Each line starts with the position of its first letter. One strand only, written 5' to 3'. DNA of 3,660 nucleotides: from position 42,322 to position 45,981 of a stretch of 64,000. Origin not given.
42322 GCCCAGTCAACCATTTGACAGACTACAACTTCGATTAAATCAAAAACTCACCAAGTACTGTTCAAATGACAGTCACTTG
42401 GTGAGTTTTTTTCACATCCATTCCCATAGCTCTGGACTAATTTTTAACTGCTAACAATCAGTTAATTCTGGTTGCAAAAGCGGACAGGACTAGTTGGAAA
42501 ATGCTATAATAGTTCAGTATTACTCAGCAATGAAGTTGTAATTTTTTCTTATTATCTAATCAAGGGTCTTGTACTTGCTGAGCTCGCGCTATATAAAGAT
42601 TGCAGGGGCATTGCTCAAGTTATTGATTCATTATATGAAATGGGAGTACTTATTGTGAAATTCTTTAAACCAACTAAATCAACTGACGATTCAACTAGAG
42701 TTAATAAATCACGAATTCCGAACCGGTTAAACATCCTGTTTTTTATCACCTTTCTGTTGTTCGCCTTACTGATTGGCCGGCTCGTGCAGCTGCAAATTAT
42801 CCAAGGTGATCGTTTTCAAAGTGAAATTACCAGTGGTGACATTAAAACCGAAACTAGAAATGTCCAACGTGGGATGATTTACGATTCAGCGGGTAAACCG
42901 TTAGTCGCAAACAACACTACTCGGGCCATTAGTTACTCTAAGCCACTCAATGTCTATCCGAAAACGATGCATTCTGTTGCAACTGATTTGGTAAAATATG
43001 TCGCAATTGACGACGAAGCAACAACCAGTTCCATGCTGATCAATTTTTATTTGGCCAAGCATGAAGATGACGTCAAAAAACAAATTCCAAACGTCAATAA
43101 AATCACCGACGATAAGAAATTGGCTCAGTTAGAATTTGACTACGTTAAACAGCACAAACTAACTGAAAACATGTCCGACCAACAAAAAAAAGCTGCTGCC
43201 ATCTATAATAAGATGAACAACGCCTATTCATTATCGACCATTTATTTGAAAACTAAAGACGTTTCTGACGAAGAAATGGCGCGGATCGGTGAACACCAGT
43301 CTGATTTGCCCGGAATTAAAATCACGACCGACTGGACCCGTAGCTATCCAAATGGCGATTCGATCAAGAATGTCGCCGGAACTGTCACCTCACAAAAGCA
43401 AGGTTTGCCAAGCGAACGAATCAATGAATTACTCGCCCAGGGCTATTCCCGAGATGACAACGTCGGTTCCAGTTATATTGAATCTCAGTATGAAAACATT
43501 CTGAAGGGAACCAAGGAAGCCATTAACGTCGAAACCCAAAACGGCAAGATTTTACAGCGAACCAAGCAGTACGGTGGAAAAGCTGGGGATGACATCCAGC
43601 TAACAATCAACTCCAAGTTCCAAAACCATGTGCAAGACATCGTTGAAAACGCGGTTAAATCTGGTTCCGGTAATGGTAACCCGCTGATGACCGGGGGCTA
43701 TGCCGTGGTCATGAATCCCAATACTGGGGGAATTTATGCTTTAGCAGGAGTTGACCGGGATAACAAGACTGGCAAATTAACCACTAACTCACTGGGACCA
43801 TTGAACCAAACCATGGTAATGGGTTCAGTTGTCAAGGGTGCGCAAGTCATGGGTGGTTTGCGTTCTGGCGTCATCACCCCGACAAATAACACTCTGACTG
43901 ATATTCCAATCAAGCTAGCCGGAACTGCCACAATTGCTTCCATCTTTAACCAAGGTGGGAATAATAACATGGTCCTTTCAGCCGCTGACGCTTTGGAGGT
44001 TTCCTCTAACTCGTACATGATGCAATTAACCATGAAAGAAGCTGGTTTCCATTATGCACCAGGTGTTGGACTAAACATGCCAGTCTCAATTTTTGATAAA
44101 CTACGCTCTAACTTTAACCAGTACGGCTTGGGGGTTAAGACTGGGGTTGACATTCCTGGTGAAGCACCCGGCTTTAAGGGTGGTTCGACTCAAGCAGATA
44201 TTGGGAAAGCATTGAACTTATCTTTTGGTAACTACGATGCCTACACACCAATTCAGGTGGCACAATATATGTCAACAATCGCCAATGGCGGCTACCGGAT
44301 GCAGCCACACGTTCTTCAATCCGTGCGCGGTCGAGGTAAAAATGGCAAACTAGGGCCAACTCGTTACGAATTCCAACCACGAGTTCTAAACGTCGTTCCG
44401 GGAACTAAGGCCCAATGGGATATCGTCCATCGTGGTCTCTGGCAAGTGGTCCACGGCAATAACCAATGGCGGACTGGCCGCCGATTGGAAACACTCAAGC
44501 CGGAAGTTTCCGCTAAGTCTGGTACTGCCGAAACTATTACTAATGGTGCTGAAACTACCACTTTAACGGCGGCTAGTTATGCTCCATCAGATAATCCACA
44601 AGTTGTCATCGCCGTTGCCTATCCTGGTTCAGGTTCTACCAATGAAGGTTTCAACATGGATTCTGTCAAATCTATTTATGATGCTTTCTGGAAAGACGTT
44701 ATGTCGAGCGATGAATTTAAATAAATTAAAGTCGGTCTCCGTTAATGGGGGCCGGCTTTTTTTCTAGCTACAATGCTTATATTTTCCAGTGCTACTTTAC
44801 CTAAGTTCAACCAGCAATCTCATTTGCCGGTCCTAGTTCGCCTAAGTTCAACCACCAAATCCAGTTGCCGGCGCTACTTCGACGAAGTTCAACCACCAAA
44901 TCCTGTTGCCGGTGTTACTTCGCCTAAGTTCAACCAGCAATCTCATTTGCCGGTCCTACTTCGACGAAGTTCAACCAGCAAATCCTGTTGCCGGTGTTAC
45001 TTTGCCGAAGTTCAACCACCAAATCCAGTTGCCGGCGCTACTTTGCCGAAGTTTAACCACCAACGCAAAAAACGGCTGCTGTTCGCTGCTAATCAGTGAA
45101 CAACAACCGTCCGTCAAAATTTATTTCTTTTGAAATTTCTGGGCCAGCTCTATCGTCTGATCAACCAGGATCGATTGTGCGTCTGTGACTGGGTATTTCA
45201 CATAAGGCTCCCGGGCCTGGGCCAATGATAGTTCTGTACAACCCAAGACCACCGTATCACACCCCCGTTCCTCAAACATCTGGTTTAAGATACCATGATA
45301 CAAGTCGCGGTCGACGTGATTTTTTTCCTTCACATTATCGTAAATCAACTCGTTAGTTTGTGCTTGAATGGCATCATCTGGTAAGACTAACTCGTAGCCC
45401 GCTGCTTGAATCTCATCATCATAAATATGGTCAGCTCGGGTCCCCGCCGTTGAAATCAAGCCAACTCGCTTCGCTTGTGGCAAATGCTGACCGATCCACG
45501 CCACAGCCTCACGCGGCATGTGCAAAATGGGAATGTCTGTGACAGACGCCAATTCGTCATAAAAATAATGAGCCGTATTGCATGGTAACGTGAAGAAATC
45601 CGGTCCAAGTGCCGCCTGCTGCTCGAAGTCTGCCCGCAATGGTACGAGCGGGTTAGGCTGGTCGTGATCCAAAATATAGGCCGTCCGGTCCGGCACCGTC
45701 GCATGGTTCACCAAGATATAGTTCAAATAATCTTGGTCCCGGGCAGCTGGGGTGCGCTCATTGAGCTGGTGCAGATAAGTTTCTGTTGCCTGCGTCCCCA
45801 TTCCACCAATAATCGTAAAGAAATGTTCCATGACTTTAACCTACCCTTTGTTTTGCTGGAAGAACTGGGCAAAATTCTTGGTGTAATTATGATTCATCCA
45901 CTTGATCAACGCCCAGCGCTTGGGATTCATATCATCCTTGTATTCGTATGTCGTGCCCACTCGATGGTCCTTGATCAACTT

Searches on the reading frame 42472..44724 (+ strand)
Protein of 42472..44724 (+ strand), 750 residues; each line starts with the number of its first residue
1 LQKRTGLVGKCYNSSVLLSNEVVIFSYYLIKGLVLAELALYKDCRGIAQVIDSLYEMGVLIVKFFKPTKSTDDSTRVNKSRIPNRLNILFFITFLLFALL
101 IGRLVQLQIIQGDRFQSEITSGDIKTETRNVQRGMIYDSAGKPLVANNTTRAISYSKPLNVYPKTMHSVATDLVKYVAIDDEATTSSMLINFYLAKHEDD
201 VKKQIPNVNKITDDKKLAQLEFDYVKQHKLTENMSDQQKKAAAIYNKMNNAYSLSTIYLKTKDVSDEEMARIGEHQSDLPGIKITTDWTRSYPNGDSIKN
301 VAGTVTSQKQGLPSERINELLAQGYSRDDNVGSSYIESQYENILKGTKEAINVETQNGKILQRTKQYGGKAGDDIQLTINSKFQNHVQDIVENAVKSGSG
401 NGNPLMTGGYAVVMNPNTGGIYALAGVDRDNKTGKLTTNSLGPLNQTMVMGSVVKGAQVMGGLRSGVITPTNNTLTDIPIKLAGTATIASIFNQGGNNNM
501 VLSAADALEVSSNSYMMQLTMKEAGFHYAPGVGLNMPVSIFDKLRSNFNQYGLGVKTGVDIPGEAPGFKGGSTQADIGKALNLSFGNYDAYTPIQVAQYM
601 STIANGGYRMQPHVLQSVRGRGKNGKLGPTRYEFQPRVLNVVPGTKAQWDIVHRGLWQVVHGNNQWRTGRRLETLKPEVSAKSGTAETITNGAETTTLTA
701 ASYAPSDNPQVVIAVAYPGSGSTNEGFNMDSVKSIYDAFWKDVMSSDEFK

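Call 59: search_protein_families(library=pfam, proteins=[window:42472-44724:+], max_evalue=0.00001)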
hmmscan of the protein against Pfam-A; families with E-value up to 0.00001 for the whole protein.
window:42472-44724:+ (750 aa): 2 families
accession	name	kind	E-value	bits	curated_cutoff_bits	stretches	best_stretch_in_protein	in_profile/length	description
PF00905.27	Transpeptidase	-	1e-48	166.5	22.1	1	409-723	1-283/299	Penicillin binding protein transpeptidase domain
PF03717.20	PBP_dimer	-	2.5e-36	126.2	24.4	1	130-363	3-178/180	Penicillin-binding Protein dimerisation domain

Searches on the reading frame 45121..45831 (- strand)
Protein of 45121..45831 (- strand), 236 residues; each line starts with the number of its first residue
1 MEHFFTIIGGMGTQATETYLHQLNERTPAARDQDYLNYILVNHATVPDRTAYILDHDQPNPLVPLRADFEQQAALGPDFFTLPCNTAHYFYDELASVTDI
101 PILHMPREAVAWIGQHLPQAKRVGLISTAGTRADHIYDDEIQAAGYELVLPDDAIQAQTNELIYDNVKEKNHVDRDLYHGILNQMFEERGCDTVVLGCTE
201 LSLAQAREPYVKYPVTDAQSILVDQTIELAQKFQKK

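Call 59: search_protein_families(library=pfam, proteins=[window:45121-45831:-], max_evalue=0.00001)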
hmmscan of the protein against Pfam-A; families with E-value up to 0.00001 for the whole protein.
window:45121-45831:- (236 aa): 1 family
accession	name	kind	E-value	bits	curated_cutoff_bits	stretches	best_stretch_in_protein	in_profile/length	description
PF01177.27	Asp_Glu_race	-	1.7e-43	149.3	31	1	8-225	1-210/211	Asp/Glu/Hydantoin racemase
